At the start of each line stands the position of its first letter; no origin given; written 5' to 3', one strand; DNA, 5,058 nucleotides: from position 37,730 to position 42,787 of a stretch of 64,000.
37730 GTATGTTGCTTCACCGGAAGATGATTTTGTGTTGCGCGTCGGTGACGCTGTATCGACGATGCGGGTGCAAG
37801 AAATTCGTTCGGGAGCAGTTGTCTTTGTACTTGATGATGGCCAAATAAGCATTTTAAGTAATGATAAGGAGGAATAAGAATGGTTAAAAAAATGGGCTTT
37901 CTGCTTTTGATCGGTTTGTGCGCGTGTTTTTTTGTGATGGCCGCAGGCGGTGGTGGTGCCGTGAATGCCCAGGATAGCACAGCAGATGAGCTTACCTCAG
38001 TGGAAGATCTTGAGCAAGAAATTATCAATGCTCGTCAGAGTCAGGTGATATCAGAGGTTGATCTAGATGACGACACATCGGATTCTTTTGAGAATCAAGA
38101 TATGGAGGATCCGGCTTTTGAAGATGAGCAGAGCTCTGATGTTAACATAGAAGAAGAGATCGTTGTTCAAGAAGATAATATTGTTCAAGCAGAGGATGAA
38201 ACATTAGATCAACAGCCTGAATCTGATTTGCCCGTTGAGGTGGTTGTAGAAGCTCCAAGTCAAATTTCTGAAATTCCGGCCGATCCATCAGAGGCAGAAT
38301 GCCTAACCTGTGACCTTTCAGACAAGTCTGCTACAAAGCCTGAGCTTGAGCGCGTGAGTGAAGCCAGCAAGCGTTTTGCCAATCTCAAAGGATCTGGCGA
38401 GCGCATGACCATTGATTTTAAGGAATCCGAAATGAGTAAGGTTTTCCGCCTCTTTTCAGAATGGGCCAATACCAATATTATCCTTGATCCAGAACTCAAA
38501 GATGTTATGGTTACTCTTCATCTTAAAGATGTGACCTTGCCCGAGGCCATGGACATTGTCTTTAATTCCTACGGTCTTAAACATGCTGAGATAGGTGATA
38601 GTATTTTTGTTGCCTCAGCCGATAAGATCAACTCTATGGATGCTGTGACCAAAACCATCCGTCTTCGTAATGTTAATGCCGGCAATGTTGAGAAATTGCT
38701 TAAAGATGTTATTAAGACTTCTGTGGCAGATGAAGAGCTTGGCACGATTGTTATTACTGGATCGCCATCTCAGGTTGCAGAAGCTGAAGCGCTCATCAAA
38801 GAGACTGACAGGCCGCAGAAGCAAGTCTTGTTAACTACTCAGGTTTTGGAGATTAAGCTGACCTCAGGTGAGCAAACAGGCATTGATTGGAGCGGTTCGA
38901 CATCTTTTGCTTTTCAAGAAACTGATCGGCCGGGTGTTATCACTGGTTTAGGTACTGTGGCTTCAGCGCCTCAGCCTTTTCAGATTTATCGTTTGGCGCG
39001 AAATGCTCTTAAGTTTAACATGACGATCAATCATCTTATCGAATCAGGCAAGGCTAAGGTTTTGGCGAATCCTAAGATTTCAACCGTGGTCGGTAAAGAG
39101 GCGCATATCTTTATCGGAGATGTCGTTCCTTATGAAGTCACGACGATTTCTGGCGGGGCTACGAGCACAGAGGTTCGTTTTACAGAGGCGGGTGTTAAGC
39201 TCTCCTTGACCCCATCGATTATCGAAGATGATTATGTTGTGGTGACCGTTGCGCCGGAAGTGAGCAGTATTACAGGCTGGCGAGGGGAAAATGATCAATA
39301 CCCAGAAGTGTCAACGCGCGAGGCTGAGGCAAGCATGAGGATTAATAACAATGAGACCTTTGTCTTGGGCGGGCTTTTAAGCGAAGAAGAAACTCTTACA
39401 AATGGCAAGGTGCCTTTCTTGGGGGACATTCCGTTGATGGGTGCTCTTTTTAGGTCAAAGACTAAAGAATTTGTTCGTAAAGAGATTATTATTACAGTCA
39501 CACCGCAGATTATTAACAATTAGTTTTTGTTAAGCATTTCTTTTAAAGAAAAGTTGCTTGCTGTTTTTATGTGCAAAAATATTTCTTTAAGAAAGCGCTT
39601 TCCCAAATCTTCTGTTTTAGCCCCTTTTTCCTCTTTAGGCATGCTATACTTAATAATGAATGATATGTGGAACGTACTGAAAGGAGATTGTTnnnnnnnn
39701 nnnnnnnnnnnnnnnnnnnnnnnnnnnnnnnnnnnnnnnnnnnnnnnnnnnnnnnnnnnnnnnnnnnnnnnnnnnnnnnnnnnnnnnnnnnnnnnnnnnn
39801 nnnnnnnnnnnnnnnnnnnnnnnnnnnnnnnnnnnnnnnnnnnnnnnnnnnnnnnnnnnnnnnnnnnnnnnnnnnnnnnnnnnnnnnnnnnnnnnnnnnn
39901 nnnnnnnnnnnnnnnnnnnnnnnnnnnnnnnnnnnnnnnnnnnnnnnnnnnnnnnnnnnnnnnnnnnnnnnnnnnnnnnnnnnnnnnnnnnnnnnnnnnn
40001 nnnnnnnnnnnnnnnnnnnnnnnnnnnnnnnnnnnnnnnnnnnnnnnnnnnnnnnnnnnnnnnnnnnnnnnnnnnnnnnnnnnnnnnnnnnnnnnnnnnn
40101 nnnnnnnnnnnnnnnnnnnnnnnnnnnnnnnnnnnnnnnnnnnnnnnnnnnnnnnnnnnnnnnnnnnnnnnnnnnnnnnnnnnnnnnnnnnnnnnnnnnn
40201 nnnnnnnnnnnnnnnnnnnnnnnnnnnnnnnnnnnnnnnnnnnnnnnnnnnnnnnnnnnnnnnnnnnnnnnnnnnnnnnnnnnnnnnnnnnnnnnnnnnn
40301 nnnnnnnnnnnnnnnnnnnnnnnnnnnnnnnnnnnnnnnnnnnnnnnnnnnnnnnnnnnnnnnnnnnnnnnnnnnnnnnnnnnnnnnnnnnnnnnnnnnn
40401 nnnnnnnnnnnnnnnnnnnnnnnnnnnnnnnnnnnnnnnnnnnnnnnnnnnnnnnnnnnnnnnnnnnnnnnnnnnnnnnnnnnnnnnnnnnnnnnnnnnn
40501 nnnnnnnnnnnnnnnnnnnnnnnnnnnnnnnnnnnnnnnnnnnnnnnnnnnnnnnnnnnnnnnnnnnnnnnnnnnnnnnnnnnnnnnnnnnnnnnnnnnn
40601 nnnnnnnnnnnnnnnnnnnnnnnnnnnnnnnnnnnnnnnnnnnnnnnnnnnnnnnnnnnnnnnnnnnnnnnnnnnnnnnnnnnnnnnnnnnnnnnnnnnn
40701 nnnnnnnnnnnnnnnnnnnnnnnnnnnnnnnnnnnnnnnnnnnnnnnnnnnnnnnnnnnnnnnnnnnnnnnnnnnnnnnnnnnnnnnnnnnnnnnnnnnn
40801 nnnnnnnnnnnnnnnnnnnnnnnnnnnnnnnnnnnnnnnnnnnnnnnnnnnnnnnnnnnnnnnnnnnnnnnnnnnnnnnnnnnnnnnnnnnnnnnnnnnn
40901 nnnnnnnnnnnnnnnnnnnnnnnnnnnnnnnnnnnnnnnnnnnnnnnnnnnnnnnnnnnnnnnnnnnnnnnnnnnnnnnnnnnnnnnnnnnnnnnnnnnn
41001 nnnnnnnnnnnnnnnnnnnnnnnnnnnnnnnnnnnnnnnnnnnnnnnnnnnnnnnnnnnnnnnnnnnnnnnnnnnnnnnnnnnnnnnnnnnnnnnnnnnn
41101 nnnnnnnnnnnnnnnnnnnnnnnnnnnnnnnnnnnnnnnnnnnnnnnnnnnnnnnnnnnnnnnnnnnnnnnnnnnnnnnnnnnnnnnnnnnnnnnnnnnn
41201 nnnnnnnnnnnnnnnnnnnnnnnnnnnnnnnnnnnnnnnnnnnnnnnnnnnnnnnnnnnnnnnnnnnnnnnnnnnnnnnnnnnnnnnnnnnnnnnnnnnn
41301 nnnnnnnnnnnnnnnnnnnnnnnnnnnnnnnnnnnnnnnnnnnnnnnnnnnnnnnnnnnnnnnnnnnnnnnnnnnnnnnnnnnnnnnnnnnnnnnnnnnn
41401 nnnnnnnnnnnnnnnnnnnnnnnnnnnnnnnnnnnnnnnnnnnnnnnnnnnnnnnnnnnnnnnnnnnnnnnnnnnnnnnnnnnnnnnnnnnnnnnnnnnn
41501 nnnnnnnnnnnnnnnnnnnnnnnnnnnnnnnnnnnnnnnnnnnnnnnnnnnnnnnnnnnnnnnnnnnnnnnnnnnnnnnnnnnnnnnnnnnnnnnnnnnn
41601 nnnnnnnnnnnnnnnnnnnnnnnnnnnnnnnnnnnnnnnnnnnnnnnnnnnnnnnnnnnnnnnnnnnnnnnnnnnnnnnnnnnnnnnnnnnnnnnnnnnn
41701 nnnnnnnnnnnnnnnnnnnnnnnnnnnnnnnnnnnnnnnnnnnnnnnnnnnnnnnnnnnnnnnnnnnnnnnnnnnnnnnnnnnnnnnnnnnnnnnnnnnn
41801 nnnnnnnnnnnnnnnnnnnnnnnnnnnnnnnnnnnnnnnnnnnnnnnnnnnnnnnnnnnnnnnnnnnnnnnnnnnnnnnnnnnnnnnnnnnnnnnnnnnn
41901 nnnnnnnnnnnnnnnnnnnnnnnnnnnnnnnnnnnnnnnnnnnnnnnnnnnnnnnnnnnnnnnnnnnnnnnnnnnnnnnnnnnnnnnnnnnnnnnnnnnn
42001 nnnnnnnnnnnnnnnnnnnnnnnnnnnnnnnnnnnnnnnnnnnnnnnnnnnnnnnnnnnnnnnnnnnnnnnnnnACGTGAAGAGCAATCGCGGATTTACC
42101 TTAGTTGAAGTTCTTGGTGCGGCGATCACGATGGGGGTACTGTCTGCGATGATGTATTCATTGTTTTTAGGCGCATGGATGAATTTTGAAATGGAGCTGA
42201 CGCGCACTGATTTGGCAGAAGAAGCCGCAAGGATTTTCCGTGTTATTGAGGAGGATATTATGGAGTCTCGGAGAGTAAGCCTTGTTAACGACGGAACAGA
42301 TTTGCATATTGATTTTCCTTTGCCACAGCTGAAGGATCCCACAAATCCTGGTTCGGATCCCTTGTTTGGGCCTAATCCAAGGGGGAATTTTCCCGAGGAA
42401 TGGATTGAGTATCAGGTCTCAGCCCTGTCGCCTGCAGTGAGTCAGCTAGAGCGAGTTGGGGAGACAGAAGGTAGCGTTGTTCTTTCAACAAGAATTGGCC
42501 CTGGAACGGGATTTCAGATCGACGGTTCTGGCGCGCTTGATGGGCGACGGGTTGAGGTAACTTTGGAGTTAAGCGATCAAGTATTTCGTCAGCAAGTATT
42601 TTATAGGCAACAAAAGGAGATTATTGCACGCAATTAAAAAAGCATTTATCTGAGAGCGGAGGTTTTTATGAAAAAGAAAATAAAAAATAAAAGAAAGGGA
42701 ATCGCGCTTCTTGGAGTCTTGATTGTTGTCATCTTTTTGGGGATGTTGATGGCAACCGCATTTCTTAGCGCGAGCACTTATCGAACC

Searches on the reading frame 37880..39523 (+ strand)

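Call 31: search_protein_families(library=pfam, proteins=[window:37880-39523:+], max_evalue=0.00001)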
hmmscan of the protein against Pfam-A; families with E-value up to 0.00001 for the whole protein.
window:37880-39523:+ (547 aa): 2 families
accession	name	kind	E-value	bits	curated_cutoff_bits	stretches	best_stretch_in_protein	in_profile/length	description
PF00263.26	Secretin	-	1.5e-43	148.8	27.5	1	386-545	2-168/169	Bacterial type II and III secretion system protein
PF03958.22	Secretin_N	-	4.1e-10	40.2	28.2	1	257-315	1-69/69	Bacterial type II/III secretion system short domain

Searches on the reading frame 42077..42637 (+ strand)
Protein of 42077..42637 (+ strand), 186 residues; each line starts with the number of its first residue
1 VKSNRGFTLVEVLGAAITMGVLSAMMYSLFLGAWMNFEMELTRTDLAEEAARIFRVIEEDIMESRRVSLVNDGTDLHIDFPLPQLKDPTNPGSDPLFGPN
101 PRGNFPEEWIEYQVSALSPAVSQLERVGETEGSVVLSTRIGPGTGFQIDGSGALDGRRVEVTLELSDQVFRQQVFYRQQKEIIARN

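Call 31: search_protein_families(library=pfam, proteins=[window:42077-42637:+], max_evalue=0.00001)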
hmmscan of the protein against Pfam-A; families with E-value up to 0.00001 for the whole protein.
window:42077-42637:+ (186 aa): 1 family
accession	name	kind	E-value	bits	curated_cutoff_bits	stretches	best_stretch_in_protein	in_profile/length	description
PF07963.17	N_methyl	-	9.1e-06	25.5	21.2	0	1-27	1-27/27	Prokaryotic N-terminal methylation motif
